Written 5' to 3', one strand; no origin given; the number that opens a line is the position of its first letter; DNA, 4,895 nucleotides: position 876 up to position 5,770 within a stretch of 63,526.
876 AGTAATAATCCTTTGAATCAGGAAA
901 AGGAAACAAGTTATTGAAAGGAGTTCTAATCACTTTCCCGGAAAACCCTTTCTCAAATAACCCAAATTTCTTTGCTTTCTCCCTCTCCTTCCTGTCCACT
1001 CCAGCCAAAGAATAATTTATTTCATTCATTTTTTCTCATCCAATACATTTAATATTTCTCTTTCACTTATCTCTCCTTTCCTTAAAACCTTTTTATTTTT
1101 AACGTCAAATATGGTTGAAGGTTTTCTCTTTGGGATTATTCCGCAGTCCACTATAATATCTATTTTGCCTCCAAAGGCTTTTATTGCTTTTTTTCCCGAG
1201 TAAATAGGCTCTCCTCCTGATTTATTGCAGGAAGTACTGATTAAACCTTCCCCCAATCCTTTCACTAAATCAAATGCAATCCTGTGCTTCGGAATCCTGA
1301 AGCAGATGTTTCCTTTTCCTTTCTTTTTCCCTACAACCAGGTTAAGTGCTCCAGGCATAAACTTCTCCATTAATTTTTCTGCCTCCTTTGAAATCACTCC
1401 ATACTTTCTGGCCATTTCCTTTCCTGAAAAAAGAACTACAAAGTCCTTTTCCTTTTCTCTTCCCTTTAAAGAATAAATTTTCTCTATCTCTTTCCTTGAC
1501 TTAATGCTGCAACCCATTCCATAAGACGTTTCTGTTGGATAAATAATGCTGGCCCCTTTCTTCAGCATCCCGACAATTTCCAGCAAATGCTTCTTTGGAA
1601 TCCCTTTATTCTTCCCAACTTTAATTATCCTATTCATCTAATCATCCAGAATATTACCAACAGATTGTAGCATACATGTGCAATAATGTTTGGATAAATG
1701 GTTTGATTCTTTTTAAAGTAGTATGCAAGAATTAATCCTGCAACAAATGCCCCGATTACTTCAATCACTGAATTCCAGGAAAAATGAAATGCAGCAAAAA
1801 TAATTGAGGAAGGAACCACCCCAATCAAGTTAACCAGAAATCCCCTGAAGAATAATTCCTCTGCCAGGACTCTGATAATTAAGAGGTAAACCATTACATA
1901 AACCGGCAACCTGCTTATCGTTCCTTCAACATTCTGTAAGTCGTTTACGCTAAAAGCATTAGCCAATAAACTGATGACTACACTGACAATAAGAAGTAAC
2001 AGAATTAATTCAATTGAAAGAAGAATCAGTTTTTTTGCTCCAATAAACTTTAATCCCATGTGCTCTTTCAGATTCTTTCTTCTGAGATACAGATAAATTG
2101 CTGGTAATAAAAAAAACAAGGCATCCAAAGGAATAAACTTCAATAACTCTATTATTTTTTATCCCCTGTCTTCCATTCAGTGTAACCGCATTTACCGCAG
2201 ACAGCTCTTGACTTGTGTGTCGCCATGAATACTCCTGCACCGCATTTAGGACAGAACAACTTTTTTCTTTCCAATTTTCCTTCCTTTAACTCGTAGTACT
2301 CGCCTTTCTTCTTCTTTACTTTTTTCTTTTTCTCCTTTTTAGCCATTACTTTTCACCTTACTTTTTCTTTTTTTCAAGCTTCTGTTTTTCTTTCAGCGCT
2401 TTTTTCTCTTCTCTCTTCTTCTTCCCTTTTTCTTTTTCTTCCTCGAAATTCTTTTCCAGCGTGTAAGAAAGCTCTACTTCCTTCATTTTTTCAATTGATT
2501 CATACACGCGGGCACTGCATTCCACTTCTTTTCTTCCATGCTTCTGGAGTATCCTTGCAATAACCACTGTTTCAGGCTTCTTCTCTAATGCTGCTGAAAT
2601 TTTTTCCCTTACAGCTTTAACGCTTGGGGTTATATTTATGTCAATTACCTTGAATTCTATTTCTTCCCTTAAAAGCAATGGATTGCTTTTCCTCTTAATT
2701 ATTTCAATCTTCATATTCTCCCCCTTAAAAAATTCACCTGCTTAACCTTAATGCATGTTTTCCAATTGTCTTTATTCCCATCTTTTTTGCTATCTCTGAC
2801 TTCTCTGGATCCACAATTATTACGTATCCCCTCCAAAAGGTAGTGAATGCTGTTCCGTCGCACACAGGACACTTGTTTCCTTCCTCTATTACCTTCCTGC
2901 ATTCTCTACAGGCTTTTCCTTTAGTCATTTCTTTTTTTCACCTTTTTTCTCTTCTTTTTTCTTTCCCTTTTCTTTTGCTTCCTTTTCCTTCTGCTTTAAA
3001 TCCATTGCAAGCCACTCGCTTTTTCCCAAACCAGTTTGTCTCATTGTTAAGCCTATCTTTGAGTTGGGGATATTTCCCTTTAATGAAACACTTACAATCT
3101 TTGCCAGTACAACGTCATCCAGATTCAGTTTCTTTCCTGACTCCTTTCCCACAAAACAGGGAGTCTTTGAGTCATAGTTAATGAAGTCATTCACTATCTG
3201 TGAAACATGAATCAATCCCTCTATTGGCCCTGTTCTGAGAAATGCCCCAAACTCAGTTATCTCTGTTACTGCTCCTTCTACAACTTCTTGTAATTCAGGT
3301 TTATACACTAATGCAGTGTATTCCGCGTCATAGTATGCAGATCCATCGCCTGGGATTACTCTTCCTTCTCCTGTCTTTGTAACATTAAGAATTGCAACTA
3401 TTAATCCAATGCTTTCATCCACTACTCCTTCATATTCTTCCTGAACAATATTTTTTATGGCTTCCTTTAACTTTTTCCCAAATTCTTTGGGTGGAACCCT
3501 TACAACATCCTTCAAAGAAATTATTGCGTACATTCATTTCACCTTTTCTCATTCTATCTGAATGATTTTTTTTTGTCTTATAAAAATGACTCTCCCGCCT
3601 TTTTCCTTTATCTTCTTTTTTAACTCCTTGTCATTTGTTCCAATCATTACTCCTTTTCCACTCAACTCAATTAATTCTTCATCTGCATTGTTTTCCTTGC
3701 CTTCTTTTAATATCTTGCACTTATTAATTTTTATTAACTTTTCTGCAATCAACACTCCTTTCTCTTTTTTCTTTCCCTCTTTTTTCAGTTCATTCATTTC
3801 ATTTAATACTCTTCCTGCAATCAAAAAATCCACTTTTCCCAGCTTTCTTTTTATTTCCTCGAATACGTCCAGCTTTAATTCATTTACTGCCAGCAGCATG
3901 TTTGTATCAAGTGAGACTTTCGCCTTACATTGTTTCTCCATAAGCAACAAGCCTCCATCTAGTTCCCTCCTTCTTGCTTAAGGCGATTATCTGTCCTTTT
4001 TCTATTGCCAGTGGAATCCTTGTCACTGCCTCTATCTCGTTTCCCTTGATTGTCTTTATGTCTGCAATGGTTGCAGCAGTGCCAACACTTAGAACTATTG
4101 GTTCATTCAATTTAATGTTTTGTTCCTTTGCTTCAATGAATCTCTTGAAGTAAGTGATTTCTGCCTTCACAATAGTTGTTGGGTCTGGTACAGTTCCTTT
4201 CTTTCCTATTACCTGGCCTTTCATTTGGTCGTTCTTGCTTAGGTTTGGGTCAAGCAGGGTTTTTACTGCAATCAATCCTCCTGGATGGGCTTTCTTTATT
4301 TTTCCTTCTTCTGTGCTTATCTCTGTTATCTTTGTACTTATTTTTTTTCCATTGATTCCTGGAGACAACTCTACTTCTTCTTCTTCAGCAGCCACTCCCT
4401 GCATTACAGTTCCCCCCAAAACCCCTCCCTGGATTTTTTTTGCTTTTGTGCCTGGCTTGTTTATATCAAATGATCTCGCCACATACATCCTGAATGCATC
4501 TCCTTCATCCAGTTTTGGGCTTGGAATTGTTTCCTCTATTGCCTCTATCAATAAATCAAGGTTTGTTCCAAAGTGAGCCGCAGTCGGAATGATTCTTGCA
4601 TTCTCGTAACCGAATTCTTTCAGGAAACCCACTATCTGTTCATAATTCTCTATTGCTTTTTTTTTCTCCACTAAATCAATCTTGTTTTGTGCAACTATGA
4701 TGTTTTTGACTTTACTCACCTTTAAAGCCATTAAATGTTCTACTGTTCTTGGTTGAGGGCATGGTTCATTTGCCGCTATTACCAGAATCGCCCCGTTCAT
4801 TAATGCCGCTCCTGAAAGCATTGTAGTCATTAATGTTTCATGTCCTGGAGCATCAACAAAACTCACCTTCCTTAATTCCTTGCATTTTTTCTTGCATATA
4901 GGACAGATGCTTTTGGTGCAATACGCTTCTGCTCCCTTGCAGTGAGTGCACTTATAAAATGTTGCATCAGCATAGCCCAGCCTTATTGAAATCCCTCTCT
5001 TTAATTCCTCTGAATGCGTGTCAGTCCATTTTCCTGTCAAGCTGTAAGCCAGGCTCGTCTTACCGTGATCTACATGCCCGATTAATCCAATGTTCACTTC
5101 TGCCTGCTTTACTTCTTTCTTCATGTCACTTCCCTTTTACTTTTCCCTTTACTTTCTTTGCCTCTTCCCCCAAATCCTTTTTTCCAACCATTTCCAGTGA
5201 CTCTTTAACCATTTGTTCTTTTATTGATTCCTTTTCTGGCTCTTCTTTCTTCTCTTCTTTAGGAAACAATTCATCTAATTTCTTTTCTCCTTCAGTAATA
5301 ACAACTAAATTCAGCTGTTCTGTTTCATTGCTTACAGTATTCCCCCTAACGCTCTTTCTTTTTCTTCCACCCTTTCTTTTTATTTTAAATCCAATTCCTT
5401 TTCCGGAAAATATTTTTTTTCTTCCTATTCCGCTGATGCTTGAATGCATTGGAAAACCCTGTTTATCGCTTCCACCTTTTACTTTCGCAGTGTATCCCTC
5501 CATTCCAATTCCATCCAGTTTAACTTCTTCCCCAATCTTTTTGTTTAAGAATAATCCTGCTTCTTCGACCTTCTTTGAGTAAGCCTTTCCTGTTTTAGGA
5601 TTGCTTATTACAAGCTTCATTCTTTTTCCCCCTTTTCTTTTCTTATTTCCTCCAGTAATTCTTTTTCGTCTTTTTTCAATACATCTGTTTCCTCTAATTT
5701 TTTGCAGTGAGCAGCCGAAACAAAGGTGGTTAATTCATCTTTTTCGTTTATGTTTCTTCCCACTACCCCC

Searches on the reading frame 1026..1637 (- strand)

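Call 63: search_protein_families(library=pfam, proteins=[window:1026-1637:-], max_evalue=0.001)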
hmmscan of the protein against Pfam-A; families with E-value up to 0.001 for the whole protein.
window:1026-1637:- (203 aa): 1 family
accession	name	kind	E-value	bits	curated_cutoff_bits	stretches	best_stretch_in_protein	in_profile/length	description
PF01300.24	Sua5_yciO_yrdC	-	8.4e-42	143.1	25.1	1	24-188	2-178/178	Telomere recombination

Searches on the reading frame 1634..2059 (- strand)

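Call 63: search_protein_families(library=pfam, proteins=[window:1634-2059:-], max_evalue=0.001)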
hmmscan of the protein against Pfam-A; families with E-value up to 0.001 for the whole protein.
window:1634-2059:- (141 aa): 1 family
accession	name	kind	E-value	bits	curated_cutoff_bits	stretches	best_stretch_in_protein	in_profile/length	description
PF02517.21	Rce1-like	-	4e-14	53.1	22.4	1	52-134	4-93/93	Type II CAAX prenyl endopeptidase Rce1-like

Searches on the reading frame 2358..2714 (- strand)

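Call 63: search_protein_families(library=pfam, proteins=[window:2358-2714:-], max_evalue=0.001)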
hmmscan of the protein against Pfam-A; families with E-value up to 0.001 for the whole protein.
window:2358-2714:- (118 aa): 1 family
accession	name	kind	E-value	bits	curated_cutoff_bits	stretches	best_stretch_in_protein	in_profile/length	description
PF01282.25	Ribosomal_S24e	-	3.4e-19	69.2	24.5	1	4-95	1-93/95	Ribosomal protein S24e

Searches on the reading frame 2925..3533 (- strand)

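Call 63: search_protein_families(library=pfam, proteins=[window:2925-3533:-], max_evalue=0.001)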
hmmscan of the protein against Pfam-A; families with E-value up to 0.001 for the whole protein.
window:2925-3533:- (202 aa): 2 families
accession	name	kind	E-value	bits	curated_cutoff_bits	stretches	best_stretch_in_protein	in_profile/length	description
PF03876.22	SHS2_Rpb7-N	-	4.8e-18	65.5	24.8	1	8-64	1-57/57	SHS2 domain found in N terminus of Rpb7p/Rpc25p/MJ0397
PF00575.29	S1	-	4.6e-11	43.4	22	1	78-152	1-65/74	S1 RNA binding domain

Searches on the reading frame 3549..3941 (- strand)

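Call 63: search_protein_families(library=pfam, proteins=[window:3549-3941:-], max_evalue=0.001)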
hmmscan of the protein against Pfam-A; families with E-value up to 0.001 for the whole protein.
window:3549-3941:- (130 aa): 2 families
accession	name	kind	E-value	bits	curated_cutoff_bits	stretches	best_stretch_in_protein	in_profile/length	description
PF18477.7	PIN_9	-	3e-20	73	26.3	1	9-124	1-116/116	PIN like domain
PF04900.18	Fcf1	-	0.00015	22.5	21.4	1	49-130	16-98/99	Fcf1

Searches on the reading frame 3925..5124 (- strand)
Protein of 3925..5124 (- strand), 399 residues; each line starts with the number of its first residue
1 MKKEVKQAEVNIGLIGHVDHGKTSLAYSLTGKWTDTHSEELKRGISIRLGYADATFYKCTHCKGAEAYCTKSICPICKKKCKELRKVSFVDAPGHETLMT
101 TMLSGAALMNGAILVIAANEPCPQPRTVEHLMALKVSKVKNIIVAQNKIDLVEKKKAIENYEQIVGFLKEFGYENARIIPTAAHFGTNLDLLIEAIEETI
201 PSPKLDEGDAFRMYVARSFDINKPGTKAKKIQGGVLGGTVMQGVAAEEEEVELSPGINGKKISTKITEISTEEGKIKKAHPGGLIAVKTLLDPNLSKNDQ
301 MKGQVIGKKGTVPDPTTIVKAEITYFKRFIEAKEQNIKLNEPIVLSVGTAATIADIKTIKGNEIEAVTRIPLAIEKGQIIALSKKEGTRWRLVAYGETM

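Call 63: search_protein_families(library=pfam, proteins=[window:3925-5124:-], max_evalue=0.001)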
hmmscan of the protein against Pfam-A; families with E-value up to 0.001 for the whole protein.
window:3925-5124:- (399 aa): 4 families
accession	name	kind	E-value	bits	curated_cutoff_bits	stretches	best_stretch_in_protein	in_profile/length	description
PF00009.33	GTP_EFTU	-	4.2e-29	101.9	26.5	1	10-202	4-188/188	Elongation factor Tu GTP binding domain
PF09173.17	eIF2_C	-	5.4e-15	55.8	22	1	320-397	4-85/86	Initiation factor eIF2 gamma, C terminal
PF03193.22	RsgA_GTPase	-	3.2e-05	24.3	30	1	107-175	21-86/174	RsgA GTPase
PF03144.31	GTP_EFTU_D2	-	0.00053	20.8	30.3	1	233-292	1-61/73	Elongation factor Tu domain 2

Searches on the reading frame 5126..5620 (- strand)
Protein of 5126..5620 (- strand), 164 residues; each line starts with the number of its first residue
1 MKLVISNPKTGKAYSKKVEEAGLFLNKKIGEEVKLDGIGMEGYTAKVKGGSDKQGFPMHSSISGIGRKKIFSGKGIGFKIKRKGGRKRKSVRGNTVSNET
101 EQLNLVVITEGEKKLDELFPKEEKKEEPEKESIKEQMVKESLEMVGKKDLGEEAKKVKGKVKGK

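Call 63: search_protein_families(library=pfam, proteins=[window:5126-5620:-], max_evalue=0.001)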
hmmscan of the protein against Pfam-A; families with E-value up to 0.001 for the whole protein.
window:5126-5620:- (164 aa): 1 family
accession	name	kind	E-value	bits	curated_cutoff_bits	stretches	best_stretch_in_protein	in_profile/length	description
PF01092.24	Ribosomal_S6e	-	1.1e-36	125.8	26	1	1-119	1-124/125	Ribosomal protein S6e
